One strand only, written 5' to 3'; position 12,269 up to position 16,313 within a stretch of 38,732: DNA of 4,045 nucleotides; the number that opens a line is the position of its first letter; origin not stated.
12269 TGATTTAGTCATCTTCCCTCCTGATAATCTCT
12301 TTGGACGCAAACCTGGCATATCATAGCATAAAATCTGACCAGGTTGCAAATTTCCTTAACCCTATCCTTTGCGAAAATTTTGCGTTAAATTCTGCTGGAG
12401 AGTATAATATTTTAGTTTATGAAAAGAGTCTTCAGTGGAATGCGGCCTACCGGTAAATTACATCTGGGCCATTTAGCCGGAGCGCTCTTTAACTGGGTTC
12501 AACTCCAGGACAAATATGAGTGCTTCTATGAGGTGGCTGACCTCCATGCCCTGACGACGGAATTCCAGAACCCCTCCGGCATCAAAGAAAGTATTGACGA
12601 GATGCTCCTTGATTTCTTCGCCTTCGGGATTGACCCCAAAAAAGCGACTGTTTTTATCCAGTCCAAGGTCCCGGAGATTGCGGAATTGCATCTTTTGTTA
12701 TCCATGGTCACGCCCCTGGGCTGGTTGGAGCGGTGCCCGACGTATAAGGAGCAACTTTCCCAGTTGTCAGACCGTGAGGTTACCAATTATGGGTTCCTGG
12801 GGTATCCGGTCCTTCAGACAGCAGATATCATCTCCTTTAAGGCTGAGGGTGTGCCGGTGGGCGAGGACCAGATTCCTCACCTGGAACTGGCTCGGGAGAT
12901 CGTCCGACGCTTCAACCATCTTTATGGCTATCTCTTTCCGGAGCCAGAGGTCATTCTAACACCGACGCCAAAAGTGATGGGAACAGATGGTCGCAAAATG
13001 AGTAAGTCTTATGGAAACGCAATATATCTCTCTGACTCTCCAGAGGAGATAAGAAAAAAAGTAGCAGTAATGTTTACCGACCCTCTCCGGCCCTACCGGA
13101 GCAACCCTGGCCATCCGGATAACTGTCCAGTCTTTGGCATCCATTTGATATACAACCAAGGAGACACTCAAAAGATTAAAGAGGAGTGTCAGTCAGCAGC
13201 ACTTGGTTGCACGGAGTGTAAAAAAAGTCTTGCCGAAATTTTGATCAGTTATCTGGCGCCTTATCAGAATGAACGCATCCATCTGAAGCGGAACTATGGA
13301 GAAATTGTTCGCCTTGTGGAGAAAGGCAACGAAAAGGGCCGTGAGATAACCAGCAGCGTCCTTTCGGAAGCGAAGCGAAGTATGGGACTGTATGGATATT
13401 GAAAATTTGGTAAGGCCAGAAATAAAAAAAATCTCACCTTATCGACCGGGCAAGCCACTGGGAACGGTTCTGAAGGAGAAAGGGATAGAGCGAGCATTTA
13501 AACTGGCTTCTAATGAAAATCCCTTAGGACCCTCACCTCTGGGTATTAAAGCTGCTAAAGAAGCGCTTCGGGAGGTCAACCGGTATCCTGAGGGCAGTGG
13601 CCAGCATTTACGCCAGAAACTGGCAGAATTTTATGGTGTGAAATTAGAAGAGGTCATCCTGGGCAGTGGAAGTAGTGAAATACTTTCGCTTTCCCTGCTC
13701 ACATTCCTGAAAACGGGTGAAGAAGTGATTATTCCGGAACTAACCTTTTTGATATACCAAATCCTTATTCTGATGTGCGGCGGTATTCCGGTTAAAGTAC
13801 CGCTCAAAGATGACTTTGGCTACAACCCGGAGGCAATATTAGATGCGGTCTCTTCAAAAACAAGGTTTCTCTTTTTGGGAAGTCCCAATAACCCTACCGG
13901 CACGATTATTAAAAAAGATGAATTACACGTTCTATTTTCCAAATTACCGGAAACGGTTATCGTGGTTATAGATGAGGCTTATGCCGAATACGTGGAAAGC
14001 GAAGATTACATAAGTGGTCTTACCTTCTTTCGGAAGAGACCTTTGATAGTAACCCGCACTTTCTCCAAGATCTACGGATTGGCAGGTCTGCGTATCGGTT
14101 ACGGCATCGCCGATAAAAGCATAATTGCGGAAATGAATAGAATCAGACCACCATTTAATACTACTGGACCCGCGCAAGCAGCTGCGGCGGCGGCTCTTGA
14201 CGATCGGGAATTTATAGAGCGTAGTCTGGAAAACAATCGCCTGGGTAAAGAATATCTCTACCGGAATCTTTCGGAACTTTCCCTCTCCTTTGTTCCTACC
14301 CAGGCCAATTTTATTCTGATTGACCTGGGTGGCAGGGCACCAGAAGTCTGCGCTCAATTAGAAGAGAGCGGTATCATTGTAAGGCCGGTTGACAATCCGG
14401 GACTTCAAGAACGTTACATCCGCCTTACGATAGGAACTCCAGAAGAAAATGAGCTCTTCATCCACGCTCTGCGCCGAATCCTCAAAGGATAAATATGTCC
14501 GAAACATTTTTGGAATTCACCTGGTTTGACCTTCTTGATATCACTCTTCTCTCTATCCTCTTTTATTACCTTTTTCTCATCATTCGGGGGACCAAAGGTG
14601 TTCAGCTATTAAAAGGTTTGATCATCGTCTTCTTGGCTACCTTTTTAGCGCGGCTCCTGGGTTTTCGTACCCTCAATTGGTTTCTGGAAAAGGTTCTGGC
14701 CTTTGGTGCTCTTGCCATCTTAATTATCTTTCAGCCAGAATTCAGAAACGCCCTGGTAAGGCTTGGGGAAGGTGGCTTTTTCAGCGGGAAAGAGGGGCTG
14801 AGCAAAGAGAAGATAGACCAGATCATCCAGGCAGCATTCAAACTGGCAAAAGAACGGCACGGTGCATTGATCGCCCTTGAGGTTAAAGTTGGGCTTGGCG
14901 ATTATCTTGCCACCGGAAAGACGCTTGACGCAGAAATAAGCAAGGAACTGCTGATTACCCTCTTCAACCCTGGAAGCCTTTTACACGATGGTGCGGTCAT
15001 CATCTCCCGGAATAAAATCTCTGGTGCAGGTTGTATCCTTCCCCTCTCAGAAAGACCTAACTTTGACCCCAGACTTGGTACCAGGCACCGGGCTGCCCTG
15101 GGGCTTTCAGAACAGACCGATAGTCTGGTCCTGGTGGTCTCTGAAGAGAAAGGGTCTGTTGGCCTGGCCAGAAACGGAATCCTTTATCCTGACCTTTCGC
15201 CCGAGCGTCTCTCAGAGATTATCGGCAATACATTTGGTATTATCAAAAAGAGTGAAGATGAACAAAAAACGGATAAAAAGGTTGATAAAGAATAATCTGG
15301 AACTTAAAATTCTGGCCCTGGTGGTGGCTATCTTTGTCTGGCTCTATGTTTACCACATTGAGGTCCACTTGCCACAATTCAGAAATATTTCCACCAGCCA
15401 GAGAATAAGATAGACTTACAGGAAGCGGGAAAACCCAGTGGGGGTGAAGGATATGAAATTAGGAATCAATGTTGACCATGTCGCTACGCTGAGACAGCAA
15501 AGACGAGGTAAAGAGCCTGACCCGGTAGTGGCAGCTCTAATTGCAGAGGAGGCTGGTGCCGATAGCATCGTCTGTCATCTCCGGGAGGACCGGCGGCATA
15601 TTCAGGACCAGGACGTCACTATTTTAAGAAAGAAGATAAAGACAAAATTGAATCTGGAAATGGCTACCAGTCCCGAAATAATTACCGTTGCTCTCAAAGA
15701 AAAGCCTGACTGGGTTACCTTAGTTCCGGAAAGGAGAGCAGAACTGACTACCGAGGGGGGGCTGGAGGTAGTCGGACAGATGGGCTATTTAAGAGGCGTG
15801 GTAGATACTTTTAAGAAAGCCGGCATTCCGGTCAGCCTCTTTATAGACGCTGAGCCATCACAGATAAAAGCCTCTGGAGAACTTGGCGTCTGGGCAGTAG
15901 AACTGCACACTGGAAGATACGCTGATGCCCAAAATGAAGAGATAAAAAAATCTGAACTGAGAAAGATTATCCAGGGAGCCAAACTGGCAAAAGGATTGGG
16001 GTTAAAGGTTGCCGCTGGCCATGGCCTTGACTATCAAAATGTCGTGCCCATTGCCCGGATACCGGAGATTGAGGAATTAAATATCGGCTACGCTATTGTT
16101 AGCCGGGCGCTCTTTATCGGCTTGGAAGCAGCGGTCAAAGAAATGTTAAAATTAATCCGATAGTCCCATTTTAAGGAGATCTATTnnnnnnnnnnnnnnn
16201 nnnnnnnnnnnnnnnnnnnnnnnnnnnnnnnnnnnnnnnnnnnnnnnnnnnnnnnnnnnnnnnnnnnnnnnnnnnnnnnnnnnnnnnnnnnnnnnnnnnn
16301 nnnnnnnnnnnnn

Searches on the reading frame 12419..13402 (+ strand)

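Call 7: search_protein_families(library=pfam, proteins=[window:12419-13402:+])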
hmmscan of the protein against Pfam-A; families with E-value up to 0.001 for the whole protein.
window:12419-13402:+ (327 aa): 1 family
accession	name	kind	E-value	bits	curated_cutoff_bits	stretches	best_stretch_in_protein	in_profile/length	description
PF00579.31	tRNA-synt_1b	-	1.1e-64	219.1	21.1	1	3-279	7-291/292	tRNA synthetases class I (W and Y)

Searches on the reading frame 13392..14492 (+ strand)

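Call 7: search_protein_families(library=pfam, proteins=[window:13392-14492:+])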
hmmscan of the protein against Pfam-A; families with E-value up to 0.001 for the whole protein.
window:13392-14492:+ (366 aa): 4 families
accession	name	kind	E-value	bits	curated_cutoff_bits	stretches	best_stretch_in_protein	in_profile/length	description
PF00155.27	Aminotran_1_2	-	2.5e-62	211.6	19.7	1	36-360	4-361/361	Aminotransferase class I and II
PF00266.25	Aminotran_5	-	1.3e-05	24.8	21.5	1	72-196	47-177/371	Aminotransferase class-V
PF01041.23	DegT_DnrJ_EryC1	-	5.1e-05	23.1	19.8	1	71-160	27-116/360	DegT/DnrJ/EryC1/StrS aminotransferase family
PF01053.26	Cys_Met_Meta_PP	-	0.00056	19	27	0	66-197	50-176/381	Cys/Met metabolism PLP-dependent enzyme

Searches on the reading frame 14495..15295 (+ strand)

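Call 7: search_protein_families(library=pfam, proteins=[window:14495-15295:+])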
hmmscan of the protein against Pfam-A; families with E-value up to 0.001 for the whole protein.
window:14495-15295:+ (266 aa): 2 families
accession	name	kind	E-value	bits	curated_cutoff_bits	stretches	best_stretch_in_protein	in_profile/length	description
PF02457.21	DAC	-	1e-38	132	27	1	112-228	2-117/119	DisA bacterial checkpoint controller nucleotide-binding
PF19293.4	CdaA_N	-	8.8e-10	39.1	23.8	1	5-82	2-80/81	CdaA N-terminal transmembrane domain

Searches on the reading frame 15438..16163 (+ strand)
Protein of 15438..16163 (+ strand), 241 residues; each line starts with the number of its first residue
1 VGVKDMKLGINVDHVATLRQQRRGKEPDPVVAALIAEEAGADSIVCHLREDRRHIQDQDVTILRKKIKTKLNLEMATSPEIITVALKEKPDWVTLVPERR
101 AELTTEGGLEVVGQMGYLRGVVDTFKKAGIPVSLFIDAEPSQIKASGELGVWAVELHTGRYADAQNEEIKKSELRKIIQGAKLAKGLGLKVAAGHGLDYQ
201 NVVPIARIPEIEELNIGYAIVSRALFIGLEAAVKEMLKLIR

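Call 7: search_protein_families(library=pfam, proteins=[window:15438-16163:+])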
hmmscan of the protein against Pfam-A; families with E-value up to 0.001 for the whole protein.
window:15438-16163:+ (241 aa): 1 family
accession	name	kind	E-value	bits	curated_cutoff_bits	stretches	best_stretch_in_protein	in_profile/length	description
PF03740.19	PdxJ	-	8.4e-98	326.6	24.5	1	7-240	1-234/234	Pyridoxal phosphate biosynthesis protein PdxJ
